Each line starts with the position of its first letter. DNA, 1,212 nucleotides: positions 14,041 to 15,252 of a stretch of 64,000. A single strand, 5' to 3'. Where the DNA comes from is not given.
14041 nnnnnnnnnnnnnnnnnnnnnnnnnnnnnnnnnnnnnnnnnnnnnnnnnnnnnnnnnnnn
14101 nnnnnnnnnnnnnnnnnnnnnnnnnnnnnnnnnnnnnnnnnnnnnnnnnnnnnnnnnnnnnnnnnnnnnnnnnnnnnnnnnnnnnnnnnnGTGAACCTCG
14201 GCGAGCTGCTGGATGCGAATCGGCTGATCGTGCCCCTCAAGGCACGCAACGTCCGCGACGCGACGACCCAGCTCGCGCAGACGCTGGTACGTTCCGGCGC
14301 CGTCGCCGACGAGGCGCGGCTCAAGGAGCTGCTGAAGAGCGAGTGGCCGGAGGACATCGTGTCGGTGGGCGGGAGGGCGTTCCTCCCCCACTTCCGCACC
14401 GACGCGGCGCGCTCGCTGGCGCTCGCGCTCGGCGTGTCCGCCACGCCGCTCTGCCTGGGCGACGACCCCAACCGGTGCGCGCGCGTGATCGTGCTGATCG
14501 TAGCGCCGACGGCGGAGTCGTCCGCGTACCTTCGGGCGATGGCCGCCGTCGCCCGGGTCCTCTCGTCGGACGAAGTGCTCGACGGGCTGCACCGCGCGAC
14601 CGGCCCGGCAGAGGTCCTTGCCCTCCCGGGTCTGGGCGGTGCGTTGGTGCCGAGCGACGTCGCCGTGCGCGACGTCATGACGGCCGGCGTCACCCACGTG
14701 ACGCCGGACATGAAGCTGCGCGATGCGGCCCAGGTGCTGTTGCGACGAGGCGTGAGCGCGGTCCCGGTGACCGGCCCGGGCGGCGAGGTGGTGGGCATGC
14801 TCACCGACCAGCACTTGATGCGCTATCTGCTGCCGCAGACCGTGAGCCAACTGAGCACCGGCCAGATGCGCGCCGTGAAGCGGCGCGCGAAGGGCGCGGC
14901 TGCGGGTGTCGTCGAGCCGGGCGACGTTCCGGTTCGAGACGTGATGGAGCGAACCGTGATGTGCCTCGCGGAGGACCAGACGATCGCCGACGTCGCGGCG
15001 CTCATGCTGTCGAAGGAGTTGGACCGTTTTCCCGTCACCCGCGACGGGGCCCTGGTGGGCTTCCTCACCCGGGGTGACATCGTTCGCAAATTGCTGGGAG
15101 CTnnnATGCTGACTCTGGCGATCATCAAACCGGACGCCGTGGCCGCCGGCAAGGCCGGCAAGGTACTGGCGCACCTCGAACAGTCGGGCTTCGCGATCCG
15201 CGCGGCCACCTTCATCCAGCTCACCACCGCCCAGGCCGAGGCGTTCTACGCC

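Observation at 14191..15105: EIIA(Ntr)-like domain fused to a CBS pair, wedged between sucCD and ndk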

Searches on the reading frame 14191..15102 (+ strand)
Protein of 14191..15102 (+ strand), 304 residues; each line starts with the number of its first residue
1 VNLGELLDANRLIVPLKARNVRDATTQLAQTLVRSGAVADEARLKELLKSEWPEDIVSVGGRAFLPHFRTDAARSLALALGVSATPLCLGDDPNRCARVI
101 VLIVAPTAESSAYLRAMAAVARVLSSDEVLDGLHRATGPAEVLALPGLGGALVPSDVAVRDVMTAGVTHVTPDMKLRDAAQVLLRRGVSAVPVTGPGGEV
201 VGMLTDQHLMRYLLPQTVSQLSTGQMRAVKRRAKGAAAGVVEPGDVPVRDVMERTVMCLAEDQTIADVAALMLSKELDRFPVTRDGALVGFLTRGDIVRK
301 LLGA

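Call 3: search_protein_families(library=pfam, proteins=[window:14191-15102:+], max_evalue=0.1)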
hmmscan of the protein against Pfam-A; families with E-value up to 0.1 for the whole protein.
window:14191-15102:+ (304 aa): 2 families
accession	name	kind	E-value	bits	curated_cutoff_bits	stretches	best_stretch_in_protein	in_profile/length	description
PF00571.33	CBS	-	9.4e-27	93.5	24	2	159-214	1-56/57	CBS domain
PF00359.27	PTS_EIIA_2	-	2.6e-14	53.9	27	1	6-144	2-139/144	Phosphoenolpyruvate-dependent sugar phosphotransferase system, EIIA 2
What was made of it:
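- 14191..15105 (+): Gene X: 304-aa protein with an EIIA type-2 fold followed by a CBS pair (GTG start, TGA stop). Pfam PF00359 plus PF00571 (call 3).
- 14206..14622 (+): EIIA type-2 (Mtl/Fru/Ntr class) domain, aa 6-144. Pfam 53.9 bits (call 3).
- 14665..14832 (+): CBS repeat 1 (aa 159-214); the motif GMLTDQH carries His208 where the ribose-binding Asp normally sits. Pfam (call 3).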

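Call 4: search_protein_families(library=ncbifam, proteins=[window:14191-15102:+], max_evalue=1)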
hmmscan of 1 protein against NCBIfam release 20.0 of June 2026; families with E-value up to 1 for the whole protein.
window:14191-15102:+ (304 aa): 27 families (the best 25 are shown)
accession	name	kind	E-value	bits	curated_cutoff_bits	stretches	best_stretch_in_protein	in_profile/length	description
NF053603.1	HhpR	exception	7.4e-10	38.5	520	2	157-214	222-279/282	CBS domain-containing high hydrostatic pressure regulator HhpR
NF041552.1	TF_PrdR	equivalog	1.1e-08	33.9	795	2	246-300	70-124/577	sigma-54 dependent transcriptional regulator PrdR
NF011442.0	PRK14869.1-4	equivalog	8e-08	31.1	400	2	246-299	70-124/543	putative manganese-dependent inorganic diphosphatase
TIGR00848.1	fruA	subfamily_domain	1.3e-07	31.5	103.5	1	7-132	2-128/129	fructose PTS transporter subunit IIA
NF011447.0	PRK14869.2-3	equivalog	2.3e-07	29.8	522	2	247-299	69-122/540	putative manganese-dependent inorganic diphosphatase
NF038279.1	TF_CBS_SpxR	exception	3.5e-07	29.3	600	2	245-301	248-305/427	CBS-HotDog domain-containing transcription factor SpxR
NF011449.0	PRK14869.2-5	equivalog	3.7e-07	29.6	411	1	158-298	68-202/451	putative manganese-dependent inorganic diphosphatase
NF007293.0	PRK09765.1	equivalog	1.4e-06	27.1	763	1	1-144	2-147/639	PTS 2-O-a-mannosyl-D-glycerate transporter subunit IIABC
NF011446.0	PRK14869.2-2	equivalog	1.4e-06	27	601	2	158-230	77-146/576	putative manganese-dependent inorganic diphosphatase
NF011443.0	PRK14869.1-5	equivalog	1.8e-06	26.7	335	2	248-300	71-124/546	putative manganese-dependent inorganic diphosphatase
TIGR01302.1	IMP_dehydrog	equivalog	7.9e-06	25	481.5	2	158-226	144-213/450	IMP dehydrogenase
NF008319.0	PRK11109.1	equivalog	5.2e-05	22.7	302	1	15-145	12-138/376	fused PTS fructose transporter subunit IIA/HPr protein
TIGR01137.1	cysta_beta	equivalog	6.3e-05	21.8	510.25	1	157-220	338-401/457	cystathionine beta-synthase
NF005869.0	PRK07807.1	equivalog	7.9e-05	21.9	549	2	158-214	149-205/479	GuaB1 family IMP dehydrogenase-related protein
NF041630.1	CBS_CbpB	equivalog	8.5e-05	22.5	125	1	166-215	20-69/143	cyclic-di-AMP-binding protein CbpB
TIGR01419.1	nitro_reg_IIA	equivalog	0.0095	15.8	138.7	1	3-136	2-133/145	PTS IIA-like nitrogen regulatory protein PtsN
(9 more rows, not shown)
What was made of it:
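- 14926..15090 (+): CBS repeat 2 (aa 246-300); canonical G-h-h-T-x-x-D motif GFLTRGD. NCBIfam CBS hits over aa 245-301 (call 4).
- On PtsN (EIIA-Ntr, TIGR01419): 15.8 bits against 138.7 (call 4).
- On c-di-AMP receptor CbpB/DarB (NF041630): 22.5 bits against 125 (call 4).
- Closest known: EIIA-Mtl and EIIA-Fru domains of sugar PTS permeases. Same: The best NCBIfam EIIA hit is the fructose IIA model (call 4).
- Closest known: Stand-alone CBS-pair regulators. Different: The CbpB model scores 22.5 bits against a cut-off of 125 (call 4).
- Checked: NCBIfam CBS hits place the second repeat at about aa 246-300 (call 4).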

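Call 5: find_homologous_proteins(query=window:14191-15102:+, max_evalue=0.00001)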
Query window:14191-15102:+ (304 aa): 426 proteins with E <= 0.00001 among 8000 candidates; the best 120 are listed.
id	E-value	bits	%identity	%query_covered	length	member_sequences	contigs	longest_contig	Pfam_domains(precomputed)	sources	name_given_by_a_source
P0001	2.9e-183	626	98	100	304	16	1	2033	PF00359.28,PF00571.34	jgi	-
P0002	1.8e-158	545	84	100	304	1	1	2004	PF00359.28,PF00571.34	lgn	-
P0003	1.6e-155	535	83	100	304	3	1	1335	PF00359.28,PF00571.34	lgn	-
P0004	3.4e-154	531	83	100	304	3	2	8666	PF00359.28,PF00571.34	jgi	jgi:CBS domain-containing protein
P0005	1.6e-148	512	81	99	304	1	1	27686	PF00359.28,PF00571.34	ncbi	-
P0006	1.6e-146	505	79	99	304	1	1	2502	PF00359.28,PF00571.34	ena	-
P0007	1.3e-140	486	76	100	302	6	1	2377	PF00359.28,PF00571.34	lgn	-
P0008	3.5e-134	465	73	100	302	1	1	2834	PF00359.28,PF00571.34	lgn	-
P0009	5.5e-129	448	72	100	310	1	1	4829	PF00359.28,PF00571.34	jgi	jgi:CBS domain-containing protein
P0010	5.5e-129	448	71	100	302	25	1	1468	PF00359.28,PF00571.34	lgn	-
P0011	6.2e-129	448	69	100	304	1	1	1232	PF00359.28,PF00571.34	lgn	-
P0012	2.8e-127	442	69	100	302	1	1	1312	PF00359.28,PF00571.34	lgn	-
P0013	2.8e-127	442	72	100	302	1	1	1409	PF00359.28,PF00571.34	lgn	-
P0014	3.9e-127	442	70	100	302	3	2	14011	PF00359.28,PF00571.34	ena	-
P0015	6.5e-127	441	72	100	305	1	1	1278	PF00359.28,PF00571.34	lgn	-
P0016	1.1e-126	440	72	100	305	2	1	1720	PF00359.28,PF00571.34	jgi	jgi:CBS domain-containing protein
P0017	4.4e-126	438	70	100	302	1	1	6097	PF00359.28,PF00571.34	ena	-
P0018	7.7e-126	438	69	100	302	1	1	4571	PF00359.28,PF00571.34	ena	-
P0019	8.7e-126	437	71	100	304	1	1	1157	PF00359.28,PF00571.34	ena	-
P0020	1.0e-125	437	71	100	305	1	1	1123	PF00359.28,PF00571.34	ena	-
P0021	1.2e-125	437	69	100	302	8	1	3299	PF00359.28,PF00571.34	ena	-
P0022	1.7e-125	436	70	100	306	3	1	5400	PF00359.28,PF00571.34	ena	-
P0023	2.0e-125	436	69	100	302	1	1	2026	PF00359.28,PF00571.34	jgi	-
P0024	2.4e-125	436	69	100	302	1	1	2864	PF00359.28,PF00571.34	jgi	jgi:CBS domain-containing protein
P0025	4.4e-125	435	69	100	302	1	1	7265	PF00359.28,PF00571.34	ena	-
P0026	4.7e-125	435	70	100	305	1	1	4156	PF00359.28,PF00571.34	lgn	-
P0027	7.4e-125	434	68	100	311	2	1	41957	PF00359.28,PF00571.34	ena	-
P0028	8.9e-125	434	69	100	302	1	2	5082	PF00359.28,PF00571.34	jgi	-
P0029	1.1e-124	434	70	100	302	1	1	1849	PF00359.28,PF00571.34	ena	-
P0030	1.4e-124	434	70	100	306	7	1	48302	PF00359.28,PF00571.34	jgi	jgi:CBS domain-containing protein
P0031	1.6e-124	433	69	100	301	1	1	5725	PF00359.28,PF00571.34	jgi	-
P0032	2.1e-124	433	69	100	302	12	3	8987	PF00359.28,PF00571.34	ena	-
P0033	2.5e-124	433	69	100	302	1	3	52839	PF00359.28,PF00571.34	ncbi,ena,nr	ncbi:MAG TPA: CBS domain-containing protein [Gemmatimonadales bacterium]|nr:CBS domain-containing pr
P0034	4.3e-124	432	68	100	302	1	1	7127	PF00359.28,PF00571.34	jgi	jgi:CBS domain-containing protein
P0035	4.5e-124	432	70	100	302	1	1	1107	PF00359.28,PF00571.34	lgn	-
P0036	5.0e-124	432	69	100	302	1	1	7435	PF00359.28,PF00571.34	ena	-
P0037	5.1e-124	432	68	100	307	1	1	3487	PF00359.28,PF00571.34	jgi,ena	-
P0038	5.2e-124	432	69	100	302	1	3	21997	PF00359.28,PF00571.34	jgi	-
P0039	6.8e-124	431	69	100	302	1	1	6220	PF00359.28,PF00571.34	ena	-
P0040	7.3e-124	431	69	100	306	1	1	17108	PF00359.28,PF00571.34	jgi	-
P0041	1.3e-123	430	69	100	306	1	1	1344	PF00359.28,PF00571.34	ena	-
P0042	1.4e-123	430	69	100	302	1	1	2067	PF00359.28,PF00571.34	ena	-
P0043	2.0e-123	430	68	100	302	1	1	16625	PF00359.28,PF00571.34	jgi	-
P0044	5.6e-123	428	68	100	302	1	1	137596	PF00359.28,PF00571.34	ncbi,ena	-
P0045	6.0e-123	428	68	100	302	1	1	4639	PF00359.28,PF00571.34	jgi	jgi:CBS domain-containing protein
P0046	9.6e-123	427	69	100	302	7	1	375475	PF00359.28,PF00571.34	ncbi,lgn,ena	-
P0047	9.8e-123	427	68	100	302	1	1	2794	PF00359.28,PF00571.34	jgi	jgi:CBS domain-containing protein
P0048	1.2e-122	427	69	100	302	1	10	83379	PF00359.28,PF00571.34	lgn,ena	-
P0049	1.6e-122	427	68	100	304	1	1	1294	PF00359.28,PF00571.34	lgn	-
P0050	2.3e-122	426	68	100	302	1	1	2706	PF00359.28,PF00571.34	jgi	jgi:CBS domain-containing protein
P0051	2.3e-122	426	68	100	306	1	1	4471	PF00359.28,PF00571.34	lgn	-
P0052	2.4e-122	426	68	100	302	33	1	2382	PF00359.28,PF00571.34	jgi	-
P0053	2.8e-122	426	67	100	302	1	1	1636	PF00359.28,PF00571.34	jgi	jgi:CBS domain-containing protein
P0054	3.4e-122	426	67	100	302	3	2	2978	PF00359.28,PF00571.34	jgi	-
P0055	4.0e-122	425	69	100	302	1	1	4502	PF00359.28,PF00571.34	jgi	-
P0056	4.6e-122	425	68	100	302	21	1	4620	PF00359.28,PF00571.34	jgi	jgi:CBS domain-containing protein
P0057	4.9e-122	425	68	100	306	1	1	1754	PF00359.28,PF00571.34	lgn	-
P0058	5.5e-122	425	70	100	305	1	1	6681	PF00359.28,PF00571.34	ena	-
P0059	6.6e-122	425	68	100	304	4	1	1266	PF00359.28,PF00571.34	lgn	-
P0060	1.2e-121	424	67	100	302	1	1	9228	PF00359.28,PF00571.34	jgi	jgi:CBS domain-containing protein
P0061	1.8e-121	423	69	100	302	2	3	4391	PF00359.28,PF00571.34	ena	-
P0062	2.0e-121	423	67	100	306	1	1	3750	PF00359.28,PF00571.34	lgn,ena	-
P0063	2.4e-121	423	67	100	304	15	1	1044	PF00359.28,PF00571.34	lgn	-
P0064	2.9e-121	423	72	96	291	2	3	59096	PF00359.28,PF00571.34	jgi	jgi:CBS domain-containing protein/mannitol/fructose-specific phosphotransferase system IIA component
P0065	3.0e-121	423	68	100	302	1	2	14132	PF00359.28,PF00571.34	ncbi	-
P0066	3.1e-121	423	68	100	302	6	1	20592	PF00359.28,PF00571.34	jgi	jgi:CBS domain-containing protein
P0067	3.2e-121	422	69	100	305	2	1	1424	PF00359.28,PF00571.34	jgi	jgi:CBS domain-containing protein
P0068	3.3e-121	422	68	100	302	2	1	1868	PF00359.28,PF00571.34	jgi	jgi:CBS domain-containing protein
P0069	9.4e-121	421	67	100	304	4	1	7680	PF00359.28,PF00571.34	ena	-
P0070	1.9e-120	420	67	100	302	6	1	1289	PF00359.28,PF00571.34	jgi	-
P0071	2.7e-120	419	68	100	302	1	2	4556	PF00359.28,PF00571.34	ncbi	-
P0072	2.7e-120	419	67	100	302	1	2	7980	PF00359.28,PF00571.34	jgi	jgi:CBS domain-containing protein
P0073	4.1e-120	419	67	100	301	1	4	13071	PF00359.28,PF00571.34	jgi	jgi:CBS domain-containing protein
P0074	4.6e-120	419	68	100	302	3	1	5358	PF00359.28,PF00571.34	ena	-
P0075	7.1e-120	418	67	100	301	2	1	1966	PF00359.28,PF00571.34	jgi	jgi:CBS domain-containing protein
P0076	7.2e-120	418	68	100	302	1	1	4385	PF00359.28,PF00571.34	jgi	-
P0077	1.3e-119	417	66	100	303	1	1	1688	PF00359.28,PF00571.34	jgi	-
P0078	1.3e-119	417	67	100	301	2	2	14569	PF00359.28,PF00571.34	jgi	jgi:CBS domain-containing protein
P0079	1.4e-119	417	68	100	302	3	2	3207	PF00359.28,PF00571.34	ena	-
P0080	1.9e-119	417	68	99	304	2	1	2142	PF00359.28,PF00571.34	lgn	-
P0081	5.3e-119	415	66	100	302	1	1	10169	PF00359.28,PF00571.34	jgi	jgi:CBS domain-containing protein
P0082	5.9e-119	415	69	100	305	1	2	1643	PF00359.28,PF00571.34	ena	-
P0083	6.2e-119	415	69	100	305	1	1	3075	PF00359.28,PF00571.34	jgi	jgi:CBS domain-containing protein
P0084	7.3e-119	415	67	100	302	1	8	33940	PF00359.28,PF00571.34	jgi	jgi:CBS domain-containing protein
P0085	7.4e-119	415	66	100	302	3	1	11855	PF00359.28,PF00571.34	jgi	jgi:CBS domain-containing protein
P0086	1.0e-118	414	67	100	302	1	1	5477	PF00359.28,PF00571.34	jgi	jgi:CBS domain-containing protein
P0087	2.2e-118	413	67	99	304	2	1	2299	PF00359.28,PF00571.34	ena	-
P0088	2.2e-118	413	67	100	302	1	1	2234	PF00359.28,PF00571.34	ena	-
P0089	2.3e-118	413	66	100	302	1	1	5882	PF00359.28,PF00571.34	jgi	jgi:CBS domain-containing protein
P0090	3.2e-118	413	64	100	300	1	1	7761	PF00359.28,PF00571.34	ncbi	-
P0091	9.4e-118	411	64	100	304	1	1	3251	PF00359.28,PF00571.34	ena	-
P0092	1.5e-117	410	67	100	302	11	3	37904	PF00359.28,PF00571.34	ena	-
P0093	2.1e-117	410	67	100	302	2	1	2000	PF00359.28,PF00571.34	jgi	jgi:CBS domain-containing protein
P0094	2.2e-117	410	66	100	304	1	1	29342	PF00359.28,PF00571.34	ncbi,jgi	ncbi:MAG TPA: CBS domain-containing protein [Gemmatimonadales bacterium]|jgi:CBS domain-containing p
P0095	2.3e-117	410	65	99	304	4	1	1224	PF00359.28,PF00571.34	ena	-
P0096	2.8e-117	410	67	99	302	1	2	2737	PF00359.28,PF00571.34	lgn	-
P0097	5.6e-117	409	65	100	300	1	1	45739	PF00359.28,PF00571.34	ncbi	-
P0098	6.3e-117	408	66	100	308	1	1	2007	PF00359.28,PF00571.34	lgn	-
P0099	1.4e-116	407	64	100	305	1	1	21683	PF00359.28,PF00571.34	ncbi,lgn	-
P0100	2.5e-116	406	65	100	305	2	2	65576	PF00359.28,PF00571.34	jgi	-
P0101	3.7e-116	406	64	100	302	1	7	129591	PF00359.28,PF00571.34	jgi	jgi:CBS domain-containing protein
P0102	4.0e-116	406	66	100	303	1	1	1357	PF00359.28,PF00571.34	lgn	-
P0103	6.0e-116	405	66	100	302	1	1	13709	PF00359.28,PF00571.34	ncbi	-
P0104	7.6e-116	405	66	100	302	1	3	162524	PF00359.28,PF00571.34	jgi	jgi:CBS domain-containing protein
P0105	7.9e-116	405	65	100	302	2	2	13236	PF00359.28,PF00571.34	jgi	jgi:CBS domain-containing protein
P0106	9.2e-116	405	66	100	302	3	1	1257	PF00359.28,PF00571.34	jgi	-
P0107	9.6e-116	404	66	95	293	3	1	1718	PF00359.28,PF00571.34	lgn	-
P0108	2.4e-115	403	66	100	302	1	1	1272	PF00359.28,PF00571.34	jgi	jgi:CBS domain-containing protein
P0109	2.7e-115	403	64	100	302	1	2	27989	PF00359.28,PF00571.34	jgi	jgi:CBS domain-containing protein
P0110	2.8e-115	403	68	99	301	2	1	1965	PF00359.28,PF00571.34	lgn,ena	-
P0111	1.7e-114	400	64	100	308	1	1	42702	PF00359.28,PF00571.34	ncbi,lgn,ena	-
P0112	1.9e-114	400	65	100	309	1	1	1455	PF00359.28,PF00571.34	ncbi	-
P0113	3.8e-114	399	65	100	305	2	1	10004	PF00359.28,PF00571.34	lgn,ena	-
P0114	6.8e-114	398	64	99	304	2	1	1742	PF00359.28,PF00571.34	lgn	-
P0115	6.9e-114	398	65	100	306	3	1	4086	PF00359.28,PF00571.34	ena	-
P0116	8.4e-114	398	69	93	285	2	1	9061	PF00359.28,PF00571.34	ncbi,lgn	-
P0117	2.4e-113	397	66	100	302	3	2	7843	PF00359.28,PF00571.34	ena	-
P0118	2.5e-113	397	66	100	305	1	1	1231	PF00359.28,PF00571.34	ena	-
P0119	2.8e-113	396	64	100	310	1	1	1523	PF00359.28,PF00571.34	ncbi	-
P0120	2.1e-112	394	66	100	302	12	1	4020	PF00359.28,PF00571.34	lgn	-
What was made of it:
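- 14191..15105 (+): More than 426 homologues at E<=1e-5; the 120 best listed have the same two Pfam domains and are 285-311 aa (call 5).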

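Call 10: find_related_loci(query=A1, collection=genome_contigs, flank=6000)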
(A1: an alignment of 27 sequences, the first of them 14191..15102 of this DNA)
Query A1 (304 aa) in genome_contigs; peptide patterns used: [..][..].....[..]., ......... (x = any residue, [..] = any of these).
51 stretches matched a pattern; 26 encode a relative of the query (tblastn E <= 1e-3); 26 distinct loci.
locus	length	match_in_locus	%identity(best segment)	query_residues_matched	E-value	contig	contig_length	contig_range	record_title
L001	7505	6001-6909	83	1-303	8e-160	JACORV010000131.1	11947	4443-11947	MAG: Gemmatimonadetes bacterium isolate NC_groundwater_1_Ag_B-0.1um_70_44 B2_S2_coassemblyk141_3312927, whole genome sho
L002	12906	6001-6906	81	1-302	2e-155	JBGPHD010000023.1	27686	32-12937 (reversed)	MAG: Gemmatimonadota bacterium isolate OBJ_0618_7090110_367 k141_10312315_length_27686_cov_24.0656, whole genome shotgun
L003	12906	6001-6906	75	1-304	2e-144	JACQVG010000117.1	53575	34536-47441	MAG: Gemmatimonadetes bacterium isolate NC_groundwater_1457_Ag_S-0.65um_71_46 S_p65_S5_coassembly_k141_2538192, whole ge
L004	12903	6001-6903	70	1-303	4e-135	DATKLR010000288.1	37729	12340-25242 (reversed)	MAG TPA_asm: Gemmatimonadales bacterium isolate SMAG_U14690 k141_3096202, whole genome shotgun sequence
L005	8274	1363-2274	72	1-303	9e-134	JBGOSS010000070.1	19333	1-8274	MAG: Gemmatimonadota bacterium isolate OBJ_0618_7090110_181 k141_2301868_length_19333_cov_26.0000, whole genome shotgun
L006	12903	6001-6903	69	1-303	1e-132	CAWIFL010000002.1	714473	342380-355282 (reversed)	MAG: uncultured Gemmatimonadales bacterium isolate MFD03726.bin.1.195 genome assembly, contig: contig_20659, whole genom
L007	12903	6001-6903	68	1-303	8e-131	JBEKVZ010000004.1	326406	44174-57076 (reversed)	MAG: Gemmatimonadales bacterium isolate SPRUCE 616 SPRUCE_616_4, whole genome shotgun sequence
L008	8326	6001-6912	70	1-303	2e-124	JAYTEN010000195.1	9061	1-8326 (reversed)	MAG: Gemmatimonadota bacterium isolate GFS_2050 GFS_2050_194, whole genome shotgun sequence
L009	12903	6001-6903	68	1-303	2e-123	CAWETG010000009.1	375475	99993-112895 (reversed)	MAG: uncultured Gemmatimonadales bacterium isolate MFD01476.bin.1.191 genome assembly, contig: contig_56820, whole genom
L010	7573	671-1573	68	1-303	2e-121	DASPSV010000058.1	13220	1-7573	MAG TPA_asm: Gemmatimonadales bacterium isolate SMAG_U12260 k141_27142, whole genome shotgun sequence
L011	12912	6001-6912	66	1-304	2e-120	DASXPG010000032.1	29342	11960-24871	MAG TPA_asm: Gemmatimonadales bacterium isolate SMAG_U5402 k141_6188928, whole genome shotgun sequence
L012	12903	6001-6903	67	1-303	4e-120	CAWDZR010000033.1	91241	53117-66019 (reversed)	MAG: uncultured Gemmatimonadales bacterium isolate MFD01299.bin.1.239 genome assembly, contig: contig_90791, whole genom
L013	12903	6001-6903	68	1-303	1e-119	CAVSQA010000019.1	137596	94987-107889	MAG: uncultured Gemmatimonadales bacterium isolate MFD01299.bin.2.175 genome assembly, contig: contig_44294, whole genom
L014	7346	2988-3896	65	1-303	8e-120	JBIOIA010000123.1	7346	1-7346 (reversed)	MAG: Gemmatimonadales bacterium isolate GcC11-17 k141_475228_length_7346_cov_22.9405, whole genome shotgun sequence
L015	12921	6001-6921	63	1-303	3e-119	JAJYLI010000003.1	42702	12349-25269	MAG: bacterium isolate DBS2-1.bin69 NODE_1476_length_42702_cov_7.560470, whole genome shotgun sequence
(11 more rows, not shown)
